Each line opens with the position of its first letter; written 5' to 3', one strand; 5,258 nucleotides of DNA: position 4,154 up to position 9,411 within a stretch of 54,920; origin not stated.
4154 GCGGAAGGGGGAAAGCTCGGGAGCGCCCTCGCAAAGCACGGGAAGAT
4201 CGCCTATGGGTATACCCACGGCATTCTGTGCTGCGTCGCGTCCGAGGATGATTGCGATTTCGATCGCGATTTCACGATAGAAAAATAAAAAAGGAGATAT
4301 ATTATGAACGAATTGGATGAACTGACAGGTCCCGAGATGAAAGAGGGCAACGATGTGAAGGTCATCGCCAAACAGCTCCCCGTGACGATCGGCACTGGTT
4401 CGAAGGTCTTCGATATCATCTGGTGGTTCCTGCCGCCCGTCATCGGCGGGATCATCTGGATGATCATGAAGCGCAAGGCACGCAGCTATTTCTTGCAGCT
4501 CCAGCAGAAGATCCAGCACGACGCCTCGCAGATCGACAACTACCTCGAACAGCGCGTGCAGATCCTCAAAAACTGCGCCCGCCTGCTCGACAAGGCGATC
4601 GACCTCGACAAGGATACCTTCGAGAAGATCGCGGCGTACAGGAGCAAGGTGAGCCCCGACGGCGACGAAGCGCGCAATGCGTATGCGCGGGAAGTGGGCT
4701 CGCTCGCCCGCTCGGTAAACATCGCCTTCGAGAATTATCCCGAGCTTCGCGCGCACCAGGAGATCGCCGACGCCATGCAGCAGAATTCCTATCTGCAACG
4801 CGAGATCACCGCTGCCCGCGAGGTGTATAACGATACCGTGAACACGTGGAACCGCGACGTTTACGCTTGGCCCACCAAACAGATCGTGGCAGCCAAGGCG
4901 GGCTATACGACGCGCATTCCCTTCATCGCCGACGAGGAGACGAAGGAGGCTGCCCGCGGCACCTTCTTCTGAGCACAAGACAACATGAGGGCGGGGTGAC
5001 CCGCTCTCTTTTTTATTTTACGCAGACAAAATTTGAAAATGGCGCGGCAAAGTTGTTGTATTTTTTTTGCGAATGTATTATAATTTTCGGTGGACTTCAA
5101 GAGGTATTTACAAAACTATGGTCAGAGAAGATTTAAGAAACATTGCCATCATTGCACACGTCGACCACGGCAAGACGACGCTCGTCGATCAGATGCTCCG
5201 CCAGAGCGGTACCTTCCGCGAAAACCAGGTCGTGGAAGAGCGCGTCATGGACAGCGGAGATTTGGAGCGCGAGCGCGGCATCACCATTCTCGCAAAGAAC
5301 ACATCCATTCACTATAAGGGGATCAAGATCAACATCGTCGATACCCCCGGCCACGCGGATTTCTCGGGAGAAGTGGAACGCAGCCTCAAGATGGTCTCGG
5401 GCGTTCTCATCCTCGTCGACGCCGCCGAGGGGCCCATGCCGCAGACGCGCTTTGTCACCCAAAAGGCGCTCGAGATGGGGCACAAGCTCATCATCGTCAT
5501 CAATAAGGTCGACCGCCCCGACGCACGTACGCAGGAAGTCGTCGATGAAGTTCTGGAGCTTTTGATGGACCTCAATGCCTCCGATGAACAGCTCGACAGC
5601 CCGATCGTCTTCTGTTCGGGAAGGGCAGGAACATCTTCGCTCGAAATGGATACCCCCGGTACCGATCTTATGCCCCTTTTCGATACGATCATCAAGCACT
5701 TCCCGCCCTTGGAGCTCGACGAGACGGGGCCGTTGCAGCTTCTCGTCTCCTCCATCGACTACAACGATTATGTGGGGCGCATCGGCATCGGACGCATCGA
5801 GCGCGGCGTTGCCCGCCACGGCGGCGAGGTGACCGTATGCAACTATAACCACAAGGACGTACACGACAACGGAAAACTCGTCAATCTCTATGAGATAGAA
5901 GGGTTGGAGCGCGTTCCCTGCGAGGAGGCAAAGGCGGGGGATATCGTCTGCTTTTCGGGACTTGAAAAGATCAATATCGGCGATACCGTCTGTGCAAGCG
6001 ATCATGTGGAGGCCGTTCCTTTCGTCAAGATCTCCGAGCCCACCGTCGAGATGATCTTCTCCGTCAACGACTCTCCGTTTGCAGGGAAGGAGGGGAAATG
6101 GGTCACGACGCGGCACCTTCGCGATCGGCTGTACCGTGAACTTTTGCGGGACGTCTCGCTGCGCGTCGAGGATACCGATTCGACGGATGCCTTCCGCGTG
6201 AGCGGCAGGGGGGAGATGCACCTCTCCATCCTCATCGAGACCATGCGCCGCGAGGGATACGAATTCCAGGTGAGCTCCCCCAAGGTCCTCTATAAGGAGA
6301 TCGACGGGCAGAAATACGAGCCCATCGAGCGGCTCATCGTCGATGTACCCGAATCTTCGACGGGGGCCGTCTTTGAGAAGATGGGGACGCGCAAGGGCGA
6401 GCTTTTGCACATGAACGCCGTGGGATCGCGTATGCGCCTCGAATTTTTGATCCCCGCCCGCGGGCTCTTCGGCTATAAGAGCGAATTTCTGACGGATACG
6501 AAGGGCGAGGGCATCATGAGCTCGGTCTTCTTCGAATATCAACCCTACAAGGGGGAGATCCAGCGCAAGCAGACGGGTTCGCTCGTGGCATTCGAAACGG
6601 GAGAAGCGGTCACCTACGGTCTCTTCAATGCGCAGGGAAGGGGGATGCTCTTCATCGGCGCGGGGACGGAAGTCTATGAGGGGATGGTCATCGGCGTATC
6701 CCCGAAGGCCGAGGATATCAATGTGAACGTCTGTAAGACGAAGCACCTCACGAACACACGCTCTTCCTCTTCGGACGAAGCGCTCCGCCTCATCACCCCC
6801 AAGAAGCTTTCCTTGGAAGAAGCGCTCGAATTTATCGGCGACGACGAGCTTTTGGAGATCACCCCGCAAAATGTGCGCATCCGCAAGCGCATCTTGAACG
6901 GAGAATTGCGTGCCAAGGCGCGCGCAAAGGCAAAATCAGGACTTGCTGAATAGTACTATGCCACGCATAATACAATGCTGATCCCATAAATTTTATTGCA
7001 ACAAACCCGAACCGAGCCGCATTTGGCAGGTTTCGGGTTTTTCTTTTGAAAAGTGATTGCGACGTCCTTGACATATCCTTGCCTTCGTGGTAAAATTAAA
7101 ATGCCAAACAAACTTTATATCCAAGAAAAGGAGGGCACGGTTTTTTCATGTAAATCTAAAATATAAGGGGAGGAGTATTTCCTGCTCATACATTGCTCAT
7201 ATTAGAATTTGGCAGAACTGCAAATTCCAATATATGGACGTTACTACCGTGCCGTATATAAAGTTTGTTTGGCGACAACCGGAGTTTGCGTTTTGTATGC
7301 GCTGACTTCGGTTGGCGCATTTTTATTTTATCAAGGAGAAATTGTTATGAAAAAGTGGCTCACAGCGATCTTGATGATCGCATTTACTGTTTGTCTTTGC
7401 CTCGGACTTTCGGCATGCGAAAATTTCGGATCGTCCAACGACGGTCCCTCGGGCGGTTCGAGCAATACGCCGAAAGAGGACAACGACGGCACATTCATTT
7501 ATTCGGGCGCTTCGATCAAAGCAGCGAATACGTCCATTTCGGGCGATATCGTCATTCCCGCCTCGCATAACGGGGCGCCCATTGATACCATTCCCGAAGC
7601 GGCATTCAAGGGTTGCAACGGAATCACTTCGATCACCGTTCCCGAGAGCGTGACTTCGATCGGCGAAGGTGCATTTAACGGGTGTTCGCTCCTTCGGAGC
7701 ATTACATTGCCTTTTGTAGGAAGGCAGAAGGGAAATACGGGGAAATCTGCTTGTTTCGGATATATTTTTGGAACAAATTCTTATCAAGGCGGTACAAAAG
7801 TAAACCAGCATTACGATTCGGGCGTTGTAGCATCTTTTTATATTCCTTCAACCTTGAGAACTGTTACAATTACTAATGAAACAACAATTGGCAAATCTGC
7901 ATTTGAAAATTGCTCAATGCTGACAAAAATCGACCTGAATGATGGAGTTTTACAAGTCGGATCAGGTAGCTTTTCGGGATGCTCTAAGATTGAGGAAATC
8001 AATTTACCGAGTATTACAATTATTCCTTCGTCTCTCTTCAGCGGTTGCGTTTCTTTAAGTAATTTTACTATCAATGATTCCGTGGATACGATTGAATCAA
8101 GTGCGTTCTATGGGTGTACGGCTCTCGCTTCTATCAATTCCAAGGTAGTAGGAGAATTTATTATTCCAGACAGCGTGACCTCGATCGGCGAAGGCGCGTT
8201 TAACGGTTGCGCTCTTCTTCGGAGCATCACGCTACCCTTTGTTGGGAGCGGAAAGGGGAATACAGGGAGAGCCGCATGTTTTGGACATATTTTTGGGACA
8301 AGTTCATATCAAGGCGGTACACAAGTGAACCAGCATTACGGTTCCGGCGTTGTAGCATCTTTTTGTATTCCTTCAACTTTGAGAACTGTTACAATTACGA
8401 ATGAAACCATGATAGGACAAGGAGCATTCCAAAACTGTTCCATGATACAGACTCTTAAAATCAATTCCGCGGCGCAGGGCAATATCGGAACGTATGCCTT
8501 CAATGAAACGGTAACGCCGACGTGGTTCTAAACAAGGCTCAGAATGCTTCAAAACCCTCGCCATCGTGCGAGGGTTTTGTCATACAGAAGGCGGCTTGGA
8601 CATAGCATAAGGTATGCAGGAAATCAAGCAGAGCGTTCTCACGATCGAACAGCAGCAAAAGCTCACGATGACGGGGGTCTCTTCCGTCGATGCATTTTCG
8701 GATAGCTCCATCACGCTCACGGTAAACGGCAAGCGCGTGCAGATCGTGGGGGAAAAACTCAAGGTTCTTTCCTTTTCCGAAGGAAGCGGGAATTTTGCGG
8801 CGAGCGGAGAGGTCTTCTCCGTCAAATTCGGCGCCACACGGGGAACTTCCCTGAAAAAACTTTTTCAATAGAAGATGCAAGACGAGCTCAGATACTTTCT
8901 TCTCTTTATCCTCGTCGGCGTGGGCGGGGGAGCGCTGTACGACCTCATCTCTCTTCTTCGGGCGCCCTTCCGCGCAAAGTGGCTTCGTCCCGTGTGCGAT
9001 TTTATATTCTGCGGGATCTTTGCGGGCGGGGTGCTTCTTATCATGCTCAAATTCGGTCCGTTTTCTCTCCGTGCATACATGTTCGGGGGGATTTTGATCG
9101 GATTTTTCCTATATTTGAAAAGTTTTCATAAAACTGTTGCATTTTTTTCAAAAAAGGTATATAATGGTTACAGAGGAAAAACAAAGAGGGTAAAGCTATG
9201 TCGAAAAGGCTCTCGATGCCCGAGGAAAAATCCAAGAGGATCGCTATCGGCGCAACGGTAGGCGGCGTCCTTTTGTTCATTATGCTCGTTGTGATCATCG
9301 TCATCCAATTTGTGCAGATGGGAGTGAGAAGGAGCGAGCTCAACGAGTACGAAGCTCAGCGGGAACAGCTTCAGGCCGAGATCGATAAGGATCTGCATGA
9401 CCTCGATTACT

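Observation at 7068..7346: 18-bp perfect inverted repeats bracket 135 bp between a consensus promoter and a surface LRR lipoprotein gene: candidate inverton or structured attenuator leader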

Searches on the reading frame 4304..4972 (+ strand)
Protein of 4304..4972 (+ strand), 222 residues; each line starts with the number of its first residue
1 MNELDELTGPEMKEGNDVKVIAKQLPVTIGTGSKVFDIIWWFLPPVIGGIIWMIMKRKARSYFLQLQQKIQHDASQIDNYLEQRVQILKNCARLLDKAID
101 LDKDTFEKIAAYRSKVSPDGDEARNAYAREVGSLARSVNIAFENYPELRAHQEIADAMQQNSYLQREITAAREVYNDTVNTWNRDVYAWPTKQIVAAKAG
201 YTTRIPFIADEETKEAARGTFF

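Call 11: search_protein_families(library=pfam, proteins=[window:4304-4972:+])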
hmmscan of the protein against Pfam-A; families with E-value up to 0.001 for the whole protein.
window:4304-4972:+ (222 aa): 1 family
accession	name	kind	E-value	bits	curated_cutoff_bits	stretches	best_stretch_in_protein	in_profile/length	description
PF04011.17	LemA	-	5e-22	78.8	26.2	1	74-217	2-145/149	LemA family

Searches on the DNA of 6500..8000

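Call 4: search_rna_families(source=window, start=6500, end=8000, threshold=evalue, max_evalue=10, show_alignments=3)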
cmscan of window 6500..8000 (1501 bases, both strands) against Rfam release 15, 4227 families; matches with E-value up to 10: 4.
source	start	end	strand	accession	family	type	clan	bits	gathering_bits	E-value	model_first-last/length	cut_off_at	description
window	7861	7943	+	RF01599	plasmodium_snoR24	Gene; snRNA; snoRNA; CD-box;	-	23.4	55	4.5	1-82/82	no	small nucleolar RNA snoR24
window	6813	6891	-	RF02869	ncS025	Gene; sRNA;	-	17.9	46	2.8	1-85/85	no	Burkholderia sRNA 25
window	7266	7341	+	RF02621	BSnc120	Gene; sRNA;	-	14.9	114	8.8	1-88/88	no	Brucella sRNA 120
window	6641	6659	-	RF01131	sR47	Gene; snRNA; snoRNA; CD-box;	CL00132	12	40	8.2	1-55/55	no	Small nucleolar RNA sR47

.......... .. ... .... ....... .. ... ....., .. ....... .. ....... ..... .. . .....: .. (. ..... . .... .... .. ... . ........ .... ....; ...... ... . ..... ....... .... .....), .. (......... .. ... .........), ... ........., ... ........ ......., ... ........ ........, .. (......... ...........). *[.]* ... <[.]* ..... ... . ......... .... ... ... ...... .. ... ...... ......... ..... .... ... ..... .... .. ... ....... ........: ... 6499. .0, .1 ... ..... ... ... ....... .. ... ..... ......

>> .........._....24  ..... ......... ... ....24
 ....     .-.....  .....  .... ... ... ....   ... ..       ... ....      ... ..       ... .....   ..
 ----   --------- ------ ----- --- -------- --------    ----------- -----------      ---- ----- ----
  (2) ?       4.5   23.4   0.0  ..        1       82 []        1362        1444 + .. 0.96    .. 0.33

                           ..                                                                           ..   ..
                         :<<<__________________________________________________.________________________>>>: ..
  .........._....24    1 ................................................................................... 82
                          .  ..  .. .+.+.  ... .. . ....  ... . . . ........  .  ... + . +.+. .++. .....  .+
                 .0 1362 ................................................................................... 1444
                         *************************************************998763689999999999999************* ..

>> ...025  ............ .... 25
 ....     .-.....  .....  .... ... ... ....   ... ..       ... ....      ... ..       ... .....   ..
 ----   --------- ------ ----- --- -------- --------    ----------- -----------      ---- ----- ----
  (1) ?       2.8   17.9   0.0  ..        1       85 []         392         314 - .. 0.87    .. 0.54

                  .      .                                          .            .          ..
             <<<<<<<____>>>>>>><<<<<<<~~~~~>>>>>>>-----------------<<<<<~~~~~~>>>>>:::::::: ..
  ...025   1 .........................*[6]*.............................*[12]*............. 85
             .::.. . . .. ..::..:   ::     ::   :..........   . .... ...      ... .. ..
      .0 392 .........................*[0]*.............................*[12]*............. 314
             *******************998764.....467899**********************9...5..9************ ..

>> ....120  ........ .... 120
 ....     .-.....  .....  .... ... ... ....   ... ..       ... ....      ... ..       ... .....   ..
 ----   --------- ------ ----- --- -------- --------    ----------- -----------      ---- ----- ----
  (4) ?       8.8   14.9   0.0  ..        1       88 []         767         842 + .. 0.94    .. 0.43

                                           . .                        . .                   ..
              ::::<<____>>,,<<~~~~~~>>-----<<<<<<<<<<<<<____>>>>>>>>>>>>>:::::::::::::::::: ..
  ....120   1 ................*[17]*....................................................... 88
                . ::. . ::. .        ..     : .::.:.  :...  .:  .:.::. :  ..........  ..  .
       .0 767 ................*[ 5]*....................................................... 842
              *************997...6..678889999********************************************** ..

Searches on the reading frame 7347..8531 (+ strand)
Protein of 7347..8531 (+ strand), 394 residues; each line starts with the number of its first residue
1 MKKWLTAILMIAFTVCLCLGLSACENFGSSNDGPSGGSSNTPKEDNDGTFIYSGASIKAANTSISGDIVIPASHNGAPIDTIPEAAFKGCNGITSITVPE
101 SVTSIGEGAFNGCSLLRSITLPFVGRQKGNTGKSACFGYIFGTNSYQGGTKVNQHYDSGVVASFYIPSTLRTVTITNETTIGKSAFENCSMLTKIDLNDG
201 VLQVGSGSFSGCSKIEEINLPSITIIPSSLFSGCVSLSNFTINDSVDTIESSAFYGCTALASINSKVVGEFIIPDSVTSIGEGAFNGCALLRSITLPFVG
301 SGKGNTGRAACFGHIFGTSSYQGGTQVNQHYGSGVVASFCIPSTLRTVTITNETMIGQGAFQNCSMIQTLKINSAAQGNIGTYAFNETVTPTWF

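Call 11: search_protein_families(library=pfam, proteins=[window:7347-8531:+])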
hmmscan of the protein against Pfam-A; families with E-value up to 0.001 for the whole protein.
window:7347-8531:+ (394 aa): 2 families
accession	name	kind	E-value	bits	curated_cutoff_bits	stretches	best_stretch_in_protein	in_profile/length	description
PF13306.12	LRR_5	-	7.8e-45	152.3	27.7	3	169-264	12-107/127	BspA type Leucine rich repeat region (6 copies)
PF13855.12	LRR_8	-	5.8e-12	45.6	27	0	179-221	14-57/61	Leucine rich repeat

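Call 13: find_encoding_contigs(protein=window:7347-8531:+, flank=3000, max_places=10)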
Protein window:7347-8531:+ (394 aa): no gene with exactly this product is on record in the collection.

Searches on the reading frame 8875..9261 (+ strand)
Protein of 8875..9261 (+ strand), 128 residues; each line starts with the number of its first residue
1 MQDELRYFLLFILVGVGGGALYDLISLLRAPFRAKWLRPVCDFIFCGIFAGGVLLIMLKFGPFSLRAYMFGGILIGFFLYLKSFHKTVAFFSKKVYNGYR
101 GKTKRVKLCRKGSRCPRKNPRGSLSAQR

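Call 11: search_protein_families(library=pfam, proteins=[window:8875-9261:+])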
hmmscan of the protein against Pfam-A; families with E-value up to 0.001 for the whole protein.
window:8875-9261:+ (128 aa): 1 family
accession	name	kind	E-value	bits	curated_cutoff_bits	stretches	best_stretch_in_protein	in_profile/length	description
PF09578.15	Spore_YabQ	-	6.3e-13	49.1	27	1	8-84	1-78/79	Spore cortex protein YabQ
